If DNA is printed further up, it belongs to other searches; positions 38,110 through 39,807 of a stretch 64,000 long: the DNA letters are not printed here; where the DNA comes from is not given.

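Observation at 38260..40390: Cytochrome P450 translationally coupled to crtA inside the carotenoid/bacteriochlorophyll cluster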

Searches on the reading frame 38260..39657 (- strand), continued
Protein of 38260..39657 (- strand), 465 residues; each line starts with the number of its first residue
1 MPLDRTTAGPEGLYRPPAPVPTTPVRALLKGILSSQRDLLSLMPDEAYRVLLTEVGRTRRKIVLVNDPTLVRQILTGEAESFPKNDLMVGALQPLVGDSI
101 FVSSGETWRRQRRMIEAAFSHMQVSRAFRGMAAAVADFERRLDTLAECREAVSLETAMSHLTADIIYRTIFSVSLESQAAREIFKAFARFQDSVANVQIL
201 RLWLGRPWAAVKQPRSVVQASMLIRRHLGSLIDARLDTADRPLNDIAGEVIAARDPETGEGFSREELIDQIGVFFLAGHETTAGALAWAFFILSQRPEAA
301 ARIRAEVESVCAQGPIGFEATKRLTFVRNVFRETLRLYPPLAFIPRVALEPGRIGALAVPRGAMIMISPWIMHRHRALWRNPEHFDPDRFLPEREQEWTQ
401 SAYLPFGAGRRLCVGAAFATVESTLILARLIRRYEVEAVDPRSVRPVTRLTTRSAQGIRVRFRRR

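Call 51: search_solved_structures(query=A1, max_evalue=1e-30, show_alignments=2)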
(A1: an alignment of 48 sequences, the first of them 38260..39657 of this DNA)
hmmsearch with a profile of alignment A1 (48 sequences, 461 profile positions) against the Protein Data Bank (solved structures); distinct sequences matched with E-value up to 1e-30: 175 (the best 60 are shown).
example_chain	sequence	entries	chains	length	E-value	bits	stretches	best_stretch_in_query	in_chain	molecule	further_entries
6j94_A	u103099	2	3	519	1e-69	238.7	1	50-460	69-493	Protein LUTEIN DEFICIENT 5, chloroplastic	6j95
6l8i_A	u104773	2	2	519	4.4e-69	236.6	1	50-460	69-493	Protein LUTEIN DEFICIENT 5, chloroplastic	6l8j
7wzl_A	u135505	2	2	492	1.8e-63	218.1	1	56-443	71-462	Putative cytochrome P450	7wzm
2q9f_A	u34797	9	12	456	1.9e-56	194.9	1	48-439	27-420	Cytochrome P450 46A1 | Cholesterol 24-hydroxylase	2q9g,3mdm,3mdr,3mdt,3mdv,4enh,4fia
7lrl_A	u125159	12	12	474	2.2e-56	194.8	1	48-439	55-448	Cholesterol 24-hydroxylase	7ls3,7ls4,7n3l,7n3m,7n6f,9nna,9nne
5vcd_A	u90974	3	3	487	4.4e-54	187.2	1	56-438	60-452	Cytochrome P450 3A4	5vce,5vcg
6l8h_A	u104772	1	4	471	1.3e-53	185.6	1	47-460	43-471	Carotene epsilon-monooxygenase, chloroplastic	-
6ma7_A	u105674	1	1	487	1.9e-53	185.1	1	57-438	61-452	Cytochrome P450 3A4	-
9yk4_A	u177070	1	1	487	3.7e-53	184.1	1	57-438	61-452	Cytochrome P450 3A4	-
4ny4_A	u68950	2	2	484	3.9e-53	184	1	57-438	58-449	Cytochrome P450 3A4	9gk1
1w0e_A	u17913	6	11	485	4e-53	184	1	57-438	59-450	CYTOCHROME P450 3A4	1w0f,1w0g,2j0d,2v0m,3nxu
1tqn_A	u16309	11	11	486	4e-53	184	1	57-438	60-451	cytochrome P450 3A4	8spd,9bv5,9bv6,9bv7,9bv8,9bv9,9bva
7lxl_A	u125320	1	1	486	4e-53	184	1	57-438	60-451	Cytochrome P450 3A4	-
3tjs_A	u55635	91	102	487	4e-53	184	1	57-438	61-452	Cytochrome P450 3A4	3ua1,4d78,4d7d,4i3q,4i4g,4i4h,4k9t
7kvk_A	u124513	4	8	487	8.2e-53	183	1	57-438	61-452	Cytochrome P450 3A4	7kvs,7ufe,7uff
4d6z_A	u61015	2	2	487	9.3e-53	182.8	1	57-438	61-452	CYTOCHROME P450 3A4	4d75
8gk3_A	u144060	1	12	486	1.5e-51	178.8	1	56-438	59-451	Cytochrome P450 3A7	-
7mk8_A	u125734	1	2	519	1.9e-51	178.5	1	56-438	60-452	Isoform 2 of Cytochrome P450 3A7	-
6n6q_A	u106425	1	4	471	1.8e-50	175.3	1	56-459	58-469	Cytochrome P450 (CYP102L1)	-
5veu_A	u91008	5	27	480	9.3e-50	172.9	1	57-438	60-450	Cytochrome P450 3A5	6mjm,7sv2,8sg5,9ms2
7lad_A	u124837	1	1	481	9.4e-50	172.9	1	57-438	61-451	Cytochrome P450 3A5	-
7f3w_A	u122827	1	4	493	1.2e-47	165.9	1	49-458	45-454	cytochrome P450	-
7p6l_B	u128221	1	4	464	1.3e-47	165.9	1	57-450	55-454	Bifunctional cytochrome P450/NADPH--P450 reductase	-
1zoa_A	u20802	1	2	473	1.4e-47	165.7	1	87-449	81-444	Bifunctional P-450:NADPH-P450 reductase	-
8hkj_A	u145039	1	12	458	1.5e-47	165.6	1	47-449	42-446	Bifunctional cytochrome P450/NADPH--P450 reductase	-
7f3h_A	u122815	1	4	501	2.2e-47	165.1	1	49-458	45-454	Bifunctional cytochrome P450/NADPH--P450 reductase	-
7y9l_A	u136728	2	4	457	2.4e-47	165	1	86-449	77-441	Bifunctional cytochrome P450/NADPH--P450 reductase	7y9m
5b2u_A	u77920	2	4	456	2.8e-47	164.8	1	87-449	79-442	Bifunctional cytochrome P450/NADPH--P450 reductase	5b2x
5dyp_A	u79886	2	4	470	2.8e-47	164.7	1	87-449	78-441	Bifunctional P-450/NADPH-P450 reductase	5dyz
4kew_A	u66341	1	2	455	2.9e-47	164.7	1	86-449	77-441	Bifunctional P-450/NADPH-P450 reductase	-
4kf0_A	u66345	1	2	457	3e-47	164.7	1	86-449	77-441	Bifunctional P-450/NADPH-P450 reductase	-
2uwh_A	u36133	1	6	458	3e-47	164.7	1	86-449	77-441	BIFUNCTIONAL P-450: NADPH-P450 REDUCTASE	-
1bu7_A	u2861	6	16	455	3.4e-47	164.5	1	87-449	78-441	PROTEIN (CYTOCHROME P450) | CYTOCHROME P450 BM-3 | CYTOCHROME P450 102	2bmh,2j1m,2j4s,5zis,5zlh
3dbg_A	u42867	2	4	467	3.4e-47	164.5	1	23-442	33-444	Putative cytochrome P450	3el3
23ub_A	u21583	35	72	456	3.4e-47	164.5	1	87-449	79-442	Bifunctional cytochrome P450/NADPH--P450 reductase | Bifunctional P-450/NADPH-P450 reductase | Bifunctional cytochrome P450/NADPH-P450 reductase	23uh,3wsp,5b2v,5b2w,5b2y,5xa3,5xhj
1bvy_A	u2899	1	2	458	3.5e-47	164.4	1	87-449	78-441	PROTEIN (CYTOCHROME P450 BM-3)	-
3psx_A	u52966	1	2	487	3.5e-47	164.4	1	87-449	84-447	Bifunctional P-450/NADPH-P450 reductase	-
4zfa_A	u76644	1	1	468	3.8e-47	164.3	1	87-449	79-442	Bifunctional P-450/NADPH-P450 reductase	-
3ben_A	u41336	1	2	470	3.8e-47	164.3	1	87-449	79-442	Cytochrome P450 102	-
2ij2_A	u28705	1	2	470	3.8e-47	164.3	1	87-449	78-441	Cytochrome P450 BM3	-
1fag_A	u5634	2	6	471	3.8e-47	164.3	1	87-449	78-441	CYTOCHROME P450 BM-3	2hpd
1jpz_A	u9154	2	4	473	3.9e-47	164.3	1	87-449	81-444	BIFUNCTIONAL P-450:NADPH-P450 REDUCTASE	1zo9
6k24_A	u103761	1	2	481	4.1e-47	164.2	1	87-449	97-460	Bifunctional cytochrome P450/NADPH--P450 reductase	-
2nnb_A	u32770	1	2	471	4.3e-47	164.1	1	87-449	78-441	Bifunctional P-450:NADPH-P450 reductase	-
4kpa_A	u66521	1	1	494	4.5e-47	164.1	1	87-449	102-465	Cytochrome P450 BM-3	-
6jmw_A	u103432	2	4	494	4.5e-47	164.1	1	87-449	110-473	Bifunctional cytochrome P450/NADPH--P450 reductase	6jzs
4kpb_A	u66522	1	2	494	4.6e-47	164.1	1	87-449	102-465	Cytochrome P450 BM-3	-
1zo4_A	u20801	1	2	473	5.3e-47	163.8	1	87-449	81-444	Bifunctional P-450:NADPH-P450 reductase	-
5jq2_A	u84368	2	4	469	5.4e-47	163.8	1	87-449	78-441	P450 BM3 L407C heme domain mutant | Bifunctional cytochrome P450/NADPH--P450 reductase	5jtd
3cbd_A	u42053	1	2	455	6.3e-47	163.6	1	88-449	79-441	Bifunctional P-450/NADPH-P450 reductase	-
4r20_A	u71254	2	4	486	7.5e-47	163.3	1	58-434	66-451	Cytochrome P450 family 17 polypeptide 2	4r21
3m4v_A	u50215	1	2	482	7.6e-47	163.3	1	87-449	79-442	Bifunctional P-450/NADPH-P450 reductase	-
9wma_A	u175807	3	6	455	9.8e-47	163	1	85-449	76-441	Bifunctional cytochrome P450/NADPH--P450 reductase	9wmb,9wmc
3npl_A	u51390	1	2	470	1.4e-46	162.5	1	85-449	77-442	Bifunctional P-450/NADPH-P450 reductase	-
9ist_A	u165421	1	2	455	1.5e-46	162.4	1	76-449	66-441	Bifunctional cytochrome P450/NADPH--P450 reductase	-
1p0x_A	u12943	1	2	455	1.5e-46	162.4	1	87-449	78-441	Bifunctional P-450:NADPH-P450 reductase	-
9iss_A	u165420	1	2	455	1.5e-46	162.3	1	76-449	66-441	Bifunctional cytochrome P450/NADPH--P450 reductase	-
5og9_A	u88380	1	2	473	1.7e-46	162.1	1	76-449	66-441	Bifunctional cytochrome P450/NADPH--P450 reductase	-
9isu_A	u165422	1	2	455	1.8e-46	162.1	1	85-449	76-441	Bifunctional cytochrome P450/NADPH--P450 reductase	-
8dme_A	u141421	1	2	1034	2.2e-46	161.8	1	87-449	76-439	Bifunctional cytochrome P450/NADPH--P450 reductase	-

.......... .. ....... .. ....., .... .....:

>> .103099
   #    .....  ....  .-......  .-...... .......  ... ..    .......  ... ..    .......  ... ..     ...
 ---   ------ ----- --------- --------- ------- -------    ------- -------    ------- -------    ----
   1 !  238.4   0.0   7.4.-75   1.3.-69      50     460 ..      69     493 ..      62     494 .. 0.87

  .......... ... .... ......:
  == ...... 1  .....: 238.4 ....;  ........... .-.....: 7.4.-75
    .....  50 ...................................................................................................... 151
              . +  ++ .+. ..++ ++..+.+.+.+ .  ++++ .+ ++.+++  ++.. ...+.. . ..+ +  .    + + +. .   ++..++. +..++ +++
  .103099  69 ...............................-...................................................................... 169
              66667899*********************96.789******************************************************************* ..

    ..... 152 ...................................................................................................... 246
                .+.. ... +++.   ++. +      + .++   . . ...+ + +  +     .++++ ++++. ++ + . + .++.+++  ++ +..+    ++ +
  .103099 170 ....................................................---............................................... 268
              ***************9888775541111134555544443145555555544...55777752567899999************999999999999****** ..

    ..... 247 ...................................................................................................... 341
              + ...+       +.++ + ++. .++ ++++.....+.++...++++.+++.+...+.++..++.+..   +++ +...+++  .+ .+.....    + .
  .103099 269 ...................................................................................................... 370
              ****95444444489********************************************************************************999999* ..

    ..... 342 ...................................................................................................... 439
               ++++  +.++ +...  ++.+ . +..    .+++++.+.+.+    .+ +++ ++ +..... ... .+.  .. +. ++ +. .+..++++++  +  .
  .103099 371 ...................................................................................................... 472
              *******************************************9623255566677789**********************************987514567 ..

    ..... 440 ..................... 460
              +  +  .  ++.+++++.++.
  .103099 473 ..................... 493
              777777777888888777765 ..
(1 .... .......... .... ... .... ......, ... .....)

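Call 52: find_related_loci(query=L095:10001-11359:+, collection=genome_contigs, flank=6000)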
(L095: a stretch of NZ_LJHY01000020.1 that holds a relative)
Query L095:10001-11359:+ (453 aa) in genome_contigs; peptide patterns used: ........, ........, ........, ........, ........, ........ (x = any residue, [..] = any of these).
177 stretches matched a pattern; 105 encode a relative of the query (tblastn E <= 1e-3); the best 80 are kept; 80 distinct loci.
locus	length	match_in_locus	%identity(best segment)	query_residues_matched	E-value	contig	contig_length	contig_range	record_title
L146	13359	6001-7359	100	1-453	0e+0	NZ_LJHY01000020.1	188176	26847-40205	Novosphingobium sp. AAP83 AAP83_Contigs_20, whole genome shotgun sequence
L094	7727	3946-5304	96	1-453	0e+0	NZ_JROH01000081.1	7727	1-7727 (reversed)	Sphingomonas sp. 37zxx contig87_scaffold69, whole genome shotgun sequence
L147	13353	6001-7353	89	3-453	0e+0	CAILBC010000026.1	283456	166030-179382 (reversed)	MAG: uncultured Sphingomonadales bacterium isolate AM-lipid-02-D1_bin-0085 genome assembly, contig: bin-0085:26/48, whol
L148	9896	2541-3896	91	2-453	0e+0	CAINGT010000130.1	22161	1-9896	MAG: uncultured Sphingomonadales bacterium isolate I3-5_bin-441 genome assembly, contig: bin-441:130/145, whole genome s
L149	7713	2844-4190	88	5-453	0e+0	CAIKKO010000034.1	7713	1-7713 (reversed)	MAG: uncultured Sphingomonadales bacterium isolate Kiruna_bin-11704 genome assembly, contig: bin-11704:034/602, whole ge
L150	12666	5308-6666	87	1-453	0e+0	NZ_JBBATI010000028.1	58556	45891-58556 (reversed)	MAG: Novosphingobium sp. isolate EUL_267 ctg28-EUL_267, whole genome shotgun sequence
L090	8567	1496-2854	83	1-453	0e+0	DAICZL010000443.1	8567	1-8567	MAG TPA_asm: bacterium isolate clean1818 k141_421137, whole genome shotgun sequence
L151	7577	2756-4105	83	4-453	0e+0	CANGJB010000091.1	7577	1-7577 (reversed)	MAG: Sphingomonadaceae bacterium isolate Jr-28jun17-241 genome assembly, contig: Jr-28jun17-C14676, whole genome shotgun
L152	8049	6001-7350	82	4-453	0e+0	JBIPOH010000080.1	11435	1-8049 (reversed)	MAG: Novosphingobium sp. isolate ME2014-05-30_3300043465_group5_bin130 Rohwer_bin2015_scaffold_2154_c2, whole genome sho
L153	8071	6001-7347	81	5-453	0e+0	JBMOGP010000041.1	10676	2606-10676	MAG: Hyphomonadaceae bacterium isolate Deming_bin.305 contig18916, whole genome shotgun sequence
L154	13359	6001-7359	83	1-453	0e+0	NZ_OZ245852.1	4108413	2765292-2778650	MAG: Novosphingobium sp. isolate a05ab0e1-76a9-416e-a5c0-6052ab7e7506 chromosome 1, complete sequence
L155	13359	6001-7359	83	1-453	0e+0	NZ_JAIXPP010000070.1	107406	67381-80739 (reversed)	MAG: Novosphingobium sp. isolate C1_MAG_00068 C1_MAG_00068_000000000101, whole genome shotgun sequence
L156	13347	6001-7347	80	5-453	0e+0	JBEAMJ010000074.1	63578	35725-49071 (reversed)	MAG: Pseudomonadota bacterium isolate lowercolorado_2019_sw_WHONDRS-S19S_0063_B_bin.121 scaffold_1759846, whole genome s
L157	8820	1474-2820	81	5-453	0e+0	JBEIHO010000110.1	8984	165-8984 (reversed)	MAG: Alphaproteobacteria bacterium isolate Sample-102-S76-bin-27 Sample_102_S76-bin_27-k141_2653303, whole genome shotgu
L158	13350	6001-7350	82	4-453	0e+0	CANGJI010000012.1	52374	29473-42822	MAG: Sphingomonadaceae bacterium isolate Jr-7aug17-131 genome assembly, contig: Jr-7aug17-C910, whole genome shotgun seq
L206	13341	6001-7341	74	5-452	0e+0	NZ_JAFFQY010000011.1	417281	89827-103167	Roseococcus thiosulfatophilus strain RB-3 contig.1.lin, whole genome shotgun sequence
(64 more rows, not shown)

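Call 55: predict_structure(alignment_id=A1)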
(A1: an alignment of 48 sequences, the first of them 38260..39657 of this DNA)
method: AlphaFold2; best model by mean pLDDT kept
length: 465 residues; sequences in the alignment: 48
mean_pLDDT: 86.6   pTM: 0.89
mean pLDDT of the five models: 86.6, 86.6, 84.6, 84.4, 84.2
residues with pLDDT >= 90: 236; 70-90: 186; 50-70: 37; < 50: 6
segments of 3 or more residues with pLDDT < 50: 1-5
pLDDT, mean of each block of 10 residues (from residue 1): 46 88 72 68 84 86 94 90 83 87 86 77 77 96 95 93 90 79 83 67 75 86 91 82 79 91 93 80 94 97 98 94 97 95 89 95 92 94 95 91 80 80 97 97 88 90 96
secondary structure, 60 per line:
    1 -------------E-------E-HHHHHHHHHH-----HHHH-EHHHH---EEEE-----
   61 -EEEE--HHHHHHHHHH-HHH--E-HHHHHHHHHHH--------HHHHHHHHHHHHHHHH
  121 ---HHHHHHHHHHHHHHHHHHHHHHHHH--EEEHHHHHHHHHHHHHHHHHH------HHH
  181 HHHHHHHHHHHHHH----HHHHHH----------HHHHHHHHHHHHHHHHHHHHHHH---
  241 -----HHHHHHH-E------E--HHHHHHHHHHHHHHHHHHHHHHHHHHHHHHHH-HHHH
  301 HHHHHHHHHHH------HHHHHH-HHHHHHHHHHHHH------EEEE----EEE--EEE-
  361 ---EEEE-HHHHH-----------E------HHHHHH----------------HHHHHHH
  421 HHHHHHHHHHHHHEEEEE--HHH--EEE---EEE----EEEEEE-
elements in order: H24-33 H39-42 H45-48 E52-55 E62-65 H68-77 H86-96 H105-120 H124-148 E151-153 H154-171 H178-194 H199-204 H215-237 H246-252 H264-295 H297-311 H318-323 H325-337 E344-347 E352-354 E357-359 E364-367 H369-373 H392-397 H414-433 E434-438 E446-448 E452-454 E459-464
